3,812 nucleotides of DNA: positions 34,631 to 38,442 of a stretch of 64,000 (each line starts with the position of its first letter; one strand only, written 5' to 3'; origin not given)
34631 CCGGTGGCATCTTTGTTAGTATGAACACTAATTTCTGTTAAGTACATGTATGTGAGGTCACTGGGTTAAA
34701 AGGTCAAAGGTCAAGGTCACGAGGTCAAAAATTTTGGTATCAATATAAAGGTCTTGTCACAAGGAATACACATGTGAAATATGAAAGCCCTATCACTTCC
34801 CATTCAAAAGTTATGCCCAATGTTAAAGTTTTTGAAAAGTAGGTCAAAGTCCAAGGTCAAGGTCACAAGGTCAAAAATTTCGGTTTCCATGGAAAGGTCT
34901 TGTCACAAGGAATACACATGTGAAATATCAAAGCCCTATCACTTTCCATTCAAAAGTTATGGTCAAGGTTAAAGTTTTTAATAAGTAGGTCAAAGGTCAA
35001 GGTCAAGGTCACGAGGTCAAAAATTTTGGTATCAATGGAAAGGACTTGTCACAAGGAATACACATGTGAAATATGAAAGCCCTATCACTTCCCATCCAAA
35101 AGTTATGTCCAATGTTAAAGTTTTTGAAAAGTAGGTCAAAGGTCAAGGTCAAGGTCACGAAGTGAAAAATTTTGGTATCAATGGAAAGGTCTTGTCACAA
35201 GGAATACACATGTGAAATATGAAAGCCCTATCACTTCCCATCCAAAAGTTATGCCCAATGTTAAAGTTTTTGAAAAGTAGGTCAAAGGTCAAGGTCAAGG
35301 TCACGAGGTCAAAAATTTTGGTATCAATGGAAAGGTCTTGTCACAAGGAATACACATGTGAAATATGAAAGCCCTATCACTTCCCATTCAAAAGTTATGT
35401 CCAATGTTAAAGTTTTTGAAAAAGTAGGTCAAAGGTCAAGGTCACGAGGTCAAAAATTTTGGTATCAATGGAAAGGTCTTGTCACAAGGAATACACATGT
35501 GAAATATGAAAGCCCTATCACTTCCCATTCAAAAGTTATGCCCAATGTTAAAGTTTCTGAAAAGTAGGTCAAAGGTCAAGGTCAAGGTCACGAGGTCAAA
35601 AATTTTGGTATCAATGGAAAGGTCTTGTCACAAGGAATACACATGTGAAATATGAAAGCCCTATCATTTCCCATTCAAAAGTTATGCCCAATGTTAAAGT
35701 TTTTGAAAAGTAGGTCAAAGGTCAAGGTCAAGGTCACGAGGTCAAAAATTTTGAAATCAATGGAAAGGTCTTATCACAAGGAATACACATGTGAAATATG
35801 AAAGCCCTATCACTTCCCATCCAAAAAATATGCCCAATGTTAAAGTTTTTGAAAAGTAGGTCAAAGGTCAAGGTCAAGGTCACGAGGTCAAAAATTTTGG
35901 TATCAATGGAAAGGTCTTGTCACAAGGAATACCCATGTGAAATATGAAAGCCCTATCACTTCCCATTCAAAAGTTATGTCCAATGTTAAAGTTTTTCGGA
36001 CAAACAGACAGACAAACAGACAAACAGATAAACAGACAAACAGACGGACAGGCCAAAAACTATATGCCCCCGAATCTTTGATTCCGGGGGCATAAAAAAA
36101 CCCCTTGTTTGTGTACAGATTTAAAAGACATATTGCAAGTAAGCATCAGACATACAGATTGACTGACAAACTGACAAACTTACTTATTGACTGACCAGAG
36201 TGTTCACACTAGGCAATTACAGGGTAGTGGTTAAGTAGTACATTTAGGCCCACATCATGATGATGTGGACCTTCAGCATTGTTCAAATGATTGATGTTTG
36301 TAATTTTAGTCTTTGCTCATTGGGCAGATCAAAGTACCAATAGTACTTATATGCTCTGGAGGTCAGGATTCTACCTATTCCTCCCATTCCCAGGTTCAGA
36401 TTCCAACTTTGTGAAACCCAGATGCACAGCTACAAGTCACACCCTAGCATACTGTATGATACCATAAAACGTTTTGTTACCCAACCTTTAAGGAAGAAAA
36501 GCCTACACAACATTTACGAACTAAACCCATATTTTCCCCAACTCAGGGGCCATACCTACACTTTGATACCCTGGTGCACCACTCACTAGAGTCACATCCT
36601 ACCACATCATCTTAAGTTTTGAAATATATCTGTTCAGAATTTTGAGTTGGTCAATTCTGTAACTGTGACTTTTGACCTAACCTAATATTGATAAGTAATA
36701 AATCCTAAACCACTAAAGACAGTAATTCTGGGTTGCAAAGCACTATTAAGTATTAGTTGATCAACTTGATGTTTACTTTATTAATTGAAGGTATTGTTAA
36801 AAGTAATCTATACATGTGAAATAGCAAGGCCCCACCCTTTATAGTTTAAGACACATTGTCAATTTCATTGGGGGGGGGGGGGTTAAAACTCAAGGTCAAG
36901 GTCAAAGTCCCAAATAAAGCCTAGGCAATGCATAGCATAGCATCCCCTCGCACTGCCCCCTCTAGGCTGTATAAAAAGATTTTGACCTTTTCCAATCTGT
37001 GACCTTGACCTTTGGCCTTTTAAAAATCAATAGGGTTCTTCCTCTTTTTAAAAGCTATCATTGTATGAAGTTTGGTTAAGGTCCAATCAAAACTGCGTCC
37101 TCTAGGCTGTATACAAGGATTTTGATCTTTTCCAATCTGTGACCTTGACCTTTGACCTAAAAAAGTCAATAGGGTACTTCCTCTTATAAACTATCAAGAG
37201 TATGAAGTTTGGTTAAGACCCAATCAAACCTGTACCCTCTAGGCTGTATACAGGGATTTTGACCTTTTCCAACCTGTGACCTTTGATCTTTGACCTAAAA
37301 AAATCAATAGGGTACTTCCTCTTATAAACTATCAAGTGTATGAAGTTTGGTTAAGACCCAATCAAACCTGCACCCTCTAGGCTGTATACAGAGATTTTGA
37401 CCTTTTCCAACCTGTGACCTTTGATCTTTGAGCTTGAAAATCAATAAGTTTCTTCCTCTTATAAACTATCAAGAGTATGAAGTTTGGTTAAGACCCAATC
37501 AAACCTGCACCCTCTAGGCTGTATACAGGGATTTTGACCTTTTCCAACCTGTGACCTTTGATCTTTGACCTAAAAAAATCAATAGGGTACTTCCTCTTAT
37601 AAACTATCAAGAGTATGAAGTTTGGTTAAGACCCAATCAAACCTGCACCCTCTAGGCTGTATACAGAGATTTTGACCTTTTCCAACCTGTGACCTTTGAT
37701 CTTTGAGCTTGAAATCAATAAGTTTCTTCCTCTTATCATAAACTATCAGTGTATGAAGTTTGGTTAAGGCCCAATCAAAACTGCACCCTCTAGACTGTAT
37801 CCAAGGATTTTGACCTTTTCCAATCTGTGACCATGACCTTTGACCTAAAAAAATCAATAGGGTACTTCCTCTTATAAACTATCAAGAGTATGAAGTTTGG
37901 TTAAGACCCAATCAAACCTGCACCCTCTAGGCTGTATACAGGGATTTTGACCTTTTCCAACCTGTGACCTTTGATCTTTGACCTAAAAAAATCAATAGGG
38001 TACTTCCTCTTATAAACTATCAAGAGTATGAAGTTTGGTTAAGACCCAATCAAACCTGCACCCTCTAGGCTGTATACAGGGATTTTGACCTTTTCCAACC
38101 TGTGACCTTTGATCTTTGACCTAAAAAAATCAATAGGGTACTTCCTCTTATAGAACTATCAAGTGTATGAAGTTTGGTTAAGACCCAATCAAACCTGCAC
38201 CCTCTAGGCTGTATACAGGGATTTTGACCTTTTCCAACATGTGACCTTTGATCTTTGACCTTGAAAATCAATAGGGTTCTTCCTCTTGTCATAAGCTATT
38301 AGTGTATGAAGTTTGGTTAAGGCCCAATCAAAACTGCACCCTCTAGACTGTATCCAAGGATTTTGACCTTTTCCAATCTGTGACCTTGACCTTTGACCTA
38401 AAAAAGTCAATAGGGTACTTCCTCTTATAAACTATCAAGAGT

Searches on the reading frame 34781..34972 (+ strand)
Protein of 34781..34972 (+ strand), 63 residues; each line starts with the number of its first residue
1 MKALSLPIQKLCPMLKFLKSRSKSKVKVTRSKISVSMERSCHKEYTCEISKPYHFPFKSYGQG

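Call 62: find_encoding_contigs(protein=window:34781-34972:+, flank=10000, max_places=10)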
Protein window:34781-34972:+ (63 aa): no gene with exactly this product is on record in the collection.

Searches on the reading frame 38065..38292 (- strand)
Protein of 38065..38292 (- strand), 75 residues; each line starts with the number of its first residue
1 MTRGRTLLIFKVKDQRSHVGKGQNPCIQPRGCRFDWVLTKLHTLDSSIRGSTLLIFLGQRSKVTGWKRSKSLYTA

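Call 63: find_encoding_contigs(protein=window:38065-38292:-, flank=10000, max_places=10)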
Protein window:38065-38292:- (75 aa): no gene with exactly this product is on record in the collection.
